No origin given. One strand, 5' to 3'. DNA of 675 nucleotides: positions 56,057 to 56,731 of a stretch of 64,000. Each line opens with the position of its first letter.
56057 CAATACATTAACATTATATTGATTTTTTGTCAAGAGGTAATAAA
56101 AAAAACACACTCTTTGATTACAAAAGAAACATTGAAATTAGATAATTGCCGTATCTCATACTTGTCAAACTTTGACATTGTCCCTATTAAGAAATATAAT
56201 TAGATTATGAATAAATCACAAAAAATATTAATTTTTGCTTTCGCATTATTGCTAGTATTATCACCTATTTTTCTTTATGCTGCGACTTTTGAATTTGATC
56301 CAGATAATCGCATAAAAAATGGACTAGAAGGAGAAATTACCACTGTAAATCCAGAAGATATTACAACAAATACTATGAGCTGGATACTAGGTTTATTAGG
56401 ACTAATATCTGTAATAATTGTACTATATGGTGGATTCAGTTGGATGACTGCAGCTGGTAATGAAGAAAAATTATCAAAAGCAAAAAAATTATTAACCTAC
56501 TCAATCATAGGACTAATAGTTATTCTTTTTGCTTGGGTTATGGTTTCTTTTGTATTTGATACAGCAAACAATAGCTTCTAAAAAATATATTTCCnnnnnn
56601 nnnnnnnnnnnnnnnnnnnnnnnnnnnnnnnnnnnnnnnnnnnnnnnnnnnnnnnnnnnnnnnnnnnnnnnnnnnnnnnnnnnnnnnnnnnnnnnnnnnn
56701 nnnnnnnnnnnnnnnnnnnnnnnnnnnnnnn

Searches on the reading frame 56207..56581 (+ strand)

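Call 21: search_protein_families(library=pfam, proteins=[window:56207-56581:+], max_evalue=0.01)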
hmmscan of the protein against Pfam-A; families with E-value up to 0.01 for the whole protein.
window:56207-56581:+ (124 aa): 3 families
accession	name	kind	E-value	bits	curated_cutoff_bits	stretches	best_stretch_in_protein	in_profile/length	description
PF18895.5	T4SS_pilin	-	6e-14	52.3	26.6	1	50-116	6-71/71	Type IV secretion system pilin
PF14093.11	DUF4271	-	0.0029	18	29.7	1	8-115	51-146/206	Domain of unknown function (DUF4271)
PF14264.12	Glucos_trans_II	-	0.0058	16.2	30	0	2-31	69-98/317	Glucosyl transferase GtrII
